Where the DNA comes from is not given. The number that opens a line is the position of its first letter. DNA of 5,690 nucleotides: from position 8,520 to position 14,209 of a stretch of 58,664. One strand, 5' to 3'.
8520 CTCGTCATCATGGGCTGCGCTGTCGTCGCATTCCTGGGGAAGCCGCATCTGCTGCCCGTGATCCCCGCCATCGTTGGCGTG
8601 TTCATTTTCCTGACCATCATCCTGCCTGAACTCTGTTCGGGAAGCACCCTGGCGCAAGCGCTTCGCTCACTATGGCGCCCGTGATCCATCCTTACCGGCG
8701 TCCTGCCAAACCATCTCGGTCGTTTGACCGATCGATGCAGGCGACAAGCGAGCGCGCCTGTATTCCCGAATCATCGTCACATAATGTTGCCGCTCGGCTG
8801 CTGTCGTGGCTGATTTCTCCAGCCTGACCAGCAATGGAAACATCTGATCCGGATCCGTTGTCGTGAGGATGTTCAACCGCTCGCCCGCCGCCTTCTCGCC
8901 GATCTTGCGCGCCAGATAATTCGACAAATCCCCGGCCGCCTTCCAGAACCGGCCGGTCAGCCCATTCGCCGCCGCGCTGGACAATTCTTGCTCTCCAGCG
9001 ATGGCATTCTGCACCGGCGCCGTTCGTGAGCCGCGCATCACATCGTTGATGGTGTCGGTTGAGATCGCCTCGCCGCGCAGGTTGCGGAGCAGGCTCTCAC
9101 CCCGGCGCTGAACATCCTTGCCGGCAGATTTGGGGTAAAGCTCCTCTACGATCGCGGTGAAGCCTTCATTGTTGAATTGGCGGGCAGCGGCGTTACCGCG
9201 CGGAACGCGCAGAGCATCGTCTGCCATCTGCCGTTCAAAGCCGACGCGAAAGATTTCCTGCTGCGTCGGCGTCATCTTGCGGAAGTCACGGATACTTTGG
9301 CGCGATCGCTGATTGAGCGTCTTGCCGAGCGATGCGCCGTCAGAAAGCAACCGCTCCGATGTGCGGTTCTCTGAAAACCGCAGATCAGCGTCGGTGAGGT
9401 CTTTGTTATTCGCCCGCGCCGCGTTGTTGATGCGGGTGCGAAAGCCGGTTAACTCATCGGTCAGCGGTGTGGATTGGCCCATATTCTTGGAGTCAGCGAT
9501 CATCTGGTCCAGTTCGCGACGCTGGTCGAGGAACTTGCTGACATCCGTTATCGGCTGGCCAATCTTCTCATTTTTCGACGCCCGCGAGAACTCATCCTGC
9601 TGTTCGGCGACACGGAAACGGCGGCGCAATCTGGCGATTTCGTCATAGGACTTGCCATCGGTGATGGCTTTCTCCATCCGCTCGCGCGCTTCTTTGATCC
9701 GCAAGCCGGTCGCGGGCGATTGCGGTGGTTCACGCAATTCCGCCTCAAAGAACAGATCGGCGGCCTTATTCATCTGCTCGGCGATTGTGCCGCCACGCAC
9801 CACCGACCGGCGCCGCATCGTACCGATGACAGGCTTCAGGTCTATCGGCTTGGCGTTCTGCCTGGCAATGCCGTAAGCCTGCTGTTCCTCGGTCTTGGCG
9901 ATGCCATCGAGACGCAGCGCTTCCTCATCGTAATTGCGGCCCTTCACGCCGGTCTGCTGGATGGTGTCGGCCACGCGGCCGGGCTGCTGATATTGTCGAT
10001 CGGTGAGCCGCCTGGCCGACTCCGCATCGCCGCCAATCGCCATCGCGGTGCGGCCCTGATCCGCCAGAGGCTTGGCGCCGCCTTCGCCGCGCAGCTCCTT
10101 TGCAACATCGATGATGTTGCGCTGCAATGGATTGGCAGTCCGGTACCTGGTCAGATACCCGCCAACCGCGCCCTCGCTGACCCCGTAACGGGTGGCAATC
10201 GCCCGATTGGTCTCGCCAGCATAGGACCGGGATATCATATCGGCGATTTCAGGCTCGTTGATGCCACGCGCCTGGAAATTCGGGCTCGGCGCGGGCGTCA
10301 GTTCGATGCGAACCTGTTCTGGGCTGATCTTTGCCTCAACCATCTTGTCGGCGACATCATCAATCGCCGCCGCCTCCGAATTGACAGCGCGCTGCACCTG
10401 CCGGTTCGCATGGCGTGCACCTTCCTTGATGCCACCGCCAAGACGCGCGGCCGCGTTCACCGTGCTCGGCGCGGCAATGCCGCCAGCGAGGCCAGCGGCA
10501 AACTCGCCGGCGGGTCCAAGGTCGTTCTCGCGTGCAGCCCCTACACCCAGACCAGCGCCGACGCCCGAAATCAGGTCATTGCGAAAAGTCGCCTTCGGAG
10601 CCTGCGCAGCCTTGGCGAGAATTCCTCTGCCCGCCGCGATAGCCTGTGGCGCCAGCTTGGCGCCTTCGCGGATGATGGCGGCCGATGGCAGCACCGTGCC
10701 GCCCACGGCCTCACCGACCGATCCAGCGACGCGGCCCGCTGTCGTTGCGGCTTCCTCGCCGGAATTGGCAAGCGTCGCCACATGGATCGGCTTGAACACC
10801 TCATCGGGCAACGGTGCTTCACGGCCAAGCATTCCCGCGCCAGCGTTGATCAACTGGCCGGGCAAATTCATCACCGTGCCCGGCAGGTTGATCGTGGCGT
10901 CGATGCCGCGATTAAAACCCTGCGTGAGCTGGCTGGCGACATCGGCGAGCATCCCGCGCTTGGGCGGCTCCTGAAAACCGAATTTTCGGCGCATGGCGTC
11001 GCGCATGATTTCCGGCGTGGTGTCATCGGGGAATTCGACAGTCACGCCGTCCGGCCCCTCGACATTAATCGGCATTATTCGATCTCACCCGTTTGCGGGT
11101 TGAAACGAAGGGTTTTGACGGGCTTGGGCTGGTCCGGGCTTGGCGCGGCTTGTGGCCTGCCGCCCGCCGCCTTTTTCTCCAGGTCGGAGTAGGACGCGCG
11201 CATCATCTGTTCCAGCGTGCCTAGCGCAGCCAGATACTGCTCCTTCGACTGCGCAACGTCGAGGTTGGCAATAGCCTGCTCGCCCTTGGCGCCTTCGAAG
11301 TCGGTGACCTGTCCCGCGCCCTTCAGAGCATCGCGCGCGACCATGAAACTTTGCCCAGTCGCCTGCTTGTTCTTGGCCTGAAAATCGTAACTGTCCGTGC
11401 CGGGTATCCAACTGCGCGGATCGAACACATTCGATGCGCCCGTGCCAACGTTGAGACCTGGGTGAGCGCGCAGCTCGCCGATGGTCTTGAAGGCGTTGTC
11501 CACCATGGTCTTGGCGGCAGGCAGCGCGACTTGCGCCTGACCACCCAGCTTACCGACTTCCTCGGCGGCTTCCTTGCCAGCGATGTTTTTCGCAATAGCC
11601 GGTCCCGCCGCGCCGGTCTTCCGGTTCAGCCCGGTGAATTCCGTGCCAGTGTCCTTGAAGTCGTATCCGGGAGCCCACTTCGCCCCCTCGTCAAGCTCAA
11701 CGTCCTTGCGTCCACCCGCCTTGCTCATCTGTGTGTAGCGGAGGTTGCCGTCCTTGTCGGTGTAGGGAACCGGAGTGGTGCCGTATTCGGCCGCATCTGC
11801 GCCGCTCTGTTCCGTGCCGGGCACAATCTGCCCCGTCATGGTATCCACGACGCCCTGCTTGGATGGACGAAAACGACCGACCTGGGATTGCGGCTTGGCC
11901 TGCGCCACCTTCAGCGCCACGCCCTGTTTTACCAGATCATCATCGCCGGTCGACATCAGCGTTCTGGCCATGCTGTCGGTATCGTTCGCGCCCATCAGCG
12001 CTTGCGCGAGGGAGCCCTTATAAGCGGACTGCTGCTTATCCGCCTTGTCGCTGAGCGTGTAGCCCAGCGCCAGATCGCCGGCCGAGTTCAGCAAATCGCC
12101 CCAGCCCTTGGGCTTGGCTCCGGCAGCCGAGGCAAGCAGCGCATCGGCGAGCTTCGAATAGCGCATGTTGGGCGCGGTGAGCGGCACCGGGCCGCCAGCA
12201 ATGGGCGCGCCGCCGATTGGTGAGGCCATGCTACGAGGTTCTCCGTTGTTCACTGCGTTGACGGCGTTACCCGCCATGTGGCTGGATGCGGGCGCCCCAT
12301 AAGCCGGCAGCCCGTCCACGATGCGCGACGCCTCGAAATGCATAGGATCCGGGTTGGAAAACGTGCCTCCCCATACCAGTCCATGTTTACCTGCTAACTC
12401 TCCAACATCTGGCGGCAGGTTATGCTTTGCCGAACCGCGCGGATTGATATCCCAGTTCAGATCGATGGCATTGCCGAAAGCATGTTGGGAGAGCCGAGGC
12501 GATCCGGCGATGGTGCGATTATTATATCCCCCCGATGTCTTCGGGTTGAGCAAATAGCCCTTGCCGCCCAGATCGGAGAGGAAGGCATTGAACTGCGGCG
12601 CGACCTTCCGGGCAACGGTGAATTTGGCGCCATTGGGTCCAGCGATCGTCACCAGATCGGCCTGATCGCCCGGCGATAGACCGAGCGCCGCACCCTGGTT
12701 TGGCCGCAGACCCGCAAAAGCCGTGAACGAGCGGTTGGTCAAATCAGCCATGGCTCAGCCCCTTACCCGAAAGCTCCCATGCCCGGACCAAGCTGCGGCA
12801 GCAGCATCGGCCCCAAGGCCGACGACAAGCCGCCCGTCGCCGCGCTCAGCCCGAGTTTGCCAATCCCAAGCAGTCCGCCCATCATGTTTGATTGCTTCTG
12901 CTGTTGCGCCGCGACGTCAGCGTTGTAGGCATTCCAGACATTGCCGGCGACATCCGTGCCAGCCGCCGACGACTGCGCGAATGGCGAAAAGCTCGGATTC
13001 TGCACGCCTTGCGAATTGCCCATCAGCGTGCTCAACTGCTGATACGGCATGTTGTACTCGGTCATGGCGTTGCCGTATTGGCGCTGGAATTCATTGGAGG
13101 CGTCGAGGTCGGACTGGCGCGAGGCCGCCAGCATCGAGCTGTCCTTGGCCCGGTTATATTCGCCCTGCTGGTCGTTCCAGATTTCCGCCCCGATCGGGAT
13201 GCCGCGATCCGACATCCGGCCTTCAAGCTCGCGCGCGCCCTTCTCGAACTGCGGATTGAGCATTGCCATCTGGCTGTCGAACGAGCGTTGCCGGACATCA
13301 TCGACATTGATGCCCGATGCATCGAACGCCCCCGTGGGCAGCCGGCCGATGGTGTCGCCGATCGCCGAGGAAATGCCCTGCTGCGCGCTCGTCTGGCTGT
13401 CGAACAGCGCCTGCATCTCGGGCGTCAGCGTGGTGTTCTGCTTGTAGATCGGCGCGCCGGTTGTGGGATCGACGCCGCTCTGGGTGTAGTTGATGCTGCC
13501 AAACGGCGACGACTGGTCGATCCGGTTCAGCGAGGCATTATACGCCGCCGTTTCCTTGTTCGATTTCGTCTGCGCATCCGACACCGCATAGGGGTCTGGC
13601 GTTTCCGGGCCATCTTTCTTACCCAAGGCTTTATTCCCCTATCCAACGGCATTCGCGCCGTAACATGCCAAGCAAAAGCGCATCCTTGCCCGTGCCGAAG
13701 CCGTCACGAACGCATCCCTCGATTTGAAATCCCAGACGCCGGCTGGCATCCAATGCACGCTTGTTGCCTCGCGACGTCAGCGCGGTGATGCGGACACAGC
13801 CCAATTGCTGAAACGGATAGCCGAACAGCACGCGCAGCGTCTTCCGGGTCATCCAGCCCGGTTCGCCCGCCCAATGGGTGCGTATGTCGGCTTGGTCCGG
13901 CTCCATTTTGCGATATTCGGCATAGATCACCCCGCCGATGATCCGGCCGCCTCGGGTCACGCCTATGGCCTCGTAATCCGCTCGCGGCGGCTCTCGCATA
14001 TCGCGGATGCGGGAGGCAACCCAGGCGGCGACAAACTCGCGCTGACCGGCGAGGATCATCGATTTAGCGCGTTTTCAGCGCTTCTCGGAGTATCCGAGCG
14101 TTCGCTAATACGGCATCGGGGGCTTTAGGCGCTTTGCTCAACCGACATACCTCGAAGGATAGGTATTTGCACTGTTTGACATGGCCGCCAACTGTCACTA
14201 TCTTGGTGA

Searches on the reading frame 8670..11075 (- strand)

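Call 92: search_protein_families(library=phrogs, proteins=[window:8670-11075:-], max_evalue=0.00001)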
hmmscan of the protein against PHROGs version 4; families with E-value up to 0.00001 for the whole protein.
window:8670-11075:- (801 aa): 1 family
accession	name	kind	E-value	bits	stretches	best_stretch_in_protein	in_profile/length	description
phrog_5880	-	unknown function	1.7e-10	41.2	1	355-757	282-632/661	-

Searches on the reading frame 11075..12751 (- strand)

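Call 5: search_protein_families(library=pfam, proteins=[window:11075-12751:-], max_evalue=0.1)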
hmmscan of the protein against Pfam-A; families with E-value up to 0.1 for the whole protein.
window:11075-12751:- (558 aa): 1 family
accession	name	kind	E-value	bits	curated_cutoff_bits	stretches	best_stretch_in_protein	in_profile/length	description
PF13539.11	Peptidase_M15_4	-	1.3e-12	48.5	25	1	82-140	1-69/70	D-alanyl-D-alanine carboxypeptidase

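Call 6: search_protein_families(library=phrogs, proteins=[window:11075-12751:-], max_evalue=0.1)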
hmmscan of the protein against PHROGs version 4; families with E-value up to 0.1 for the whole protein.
window:11075-12751:- (558 aa): 5 families
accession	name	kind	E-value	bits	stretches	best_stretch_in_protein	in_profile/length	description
phrog_2534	-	other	2.3e-10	41.1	1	415-529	298-409/435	released from the phage upon host infection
phrog_1768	-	lysis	4.6e-05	22.2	1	33-142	919-1039/1577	endolysin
phrog_17001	-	lysis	0.041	14.5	1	74-103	189-218/265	endolysin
phrog_2205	-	DNA, RNA and nucleotide metabolism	0.042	14.2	1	257-314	118-170/183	Mu Gam-like end protection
phrog_1512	-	lysis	0.063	14.3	0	88-142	77-135/314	endolysin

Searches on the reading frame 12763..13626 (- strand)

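Call 5: search_protein_families(library=pfam, proteins=[window:12763-13626:-], max_evalue=0.1)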
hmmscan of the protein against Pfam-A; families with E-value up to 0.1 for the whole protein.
window:12763-13626:- (287 aa): 0 families

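Call 6: search_protein_families(library=phrogs, proteins=[window:12763-13626:-], max_evalue=0.1)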
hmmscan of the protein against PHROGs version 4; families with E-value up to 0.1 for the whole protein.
window:12763-13626:- (287 aa): 1 family
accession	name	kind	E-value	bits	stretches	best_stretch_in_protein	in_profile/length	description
phrog_6121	-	head and packaging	2.1e-35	123.9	2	4-175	8-199/392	virion structural protein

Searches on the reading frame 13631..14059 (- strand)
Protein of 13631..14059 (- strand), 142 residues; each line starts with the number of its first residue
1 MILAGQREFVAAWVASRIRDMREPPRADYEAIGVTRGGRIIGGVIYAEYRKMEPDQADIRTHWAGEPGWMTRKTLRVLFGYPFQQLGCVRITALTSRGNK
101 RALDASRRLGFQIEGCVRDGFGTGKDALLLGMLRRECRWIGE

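Call 5: search_protein_families(library=pfam, proteins=[window:13631-14059:-], max_evalue=0.1)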
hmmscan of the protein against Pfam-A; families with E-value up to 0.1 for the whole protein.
window:13631-14059:- (142 aa): 1 family
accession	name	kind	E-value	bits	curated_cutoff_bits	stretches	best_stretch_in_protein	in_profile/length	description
PF13302.13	Acetyltransf_3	-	0.014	16.5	25.4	1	12-112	39-138/138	Acetyltransferase (GNAT) domain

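Call 6: search_protein_families(library=phrogs, proteins=[window:13631-14059:-], max_evalue=0.1)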
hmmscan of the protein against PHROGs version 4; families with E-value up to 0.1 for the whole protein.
window:13631-14059:- (142 aa): 2 families
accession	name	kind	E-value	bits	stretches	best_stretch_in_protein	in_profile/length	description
phrog_4470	-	moron, auxiliary metabolic gene and host takeover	1e-33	117.3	1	4-141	6-136/146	acyl-CoA N-acyltransferase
phrog_1249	-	other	4.2e-06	27.6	1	27-136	57-176/180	acetyltransferase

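Call 35: search_protein_families(library=padloc, proteins=[window:13631-14059:-], max_evalue=1)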
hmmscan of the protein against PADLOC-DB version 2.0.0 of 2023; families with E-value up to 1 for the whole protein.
window:13631-14059:- (142 aa): 0 families
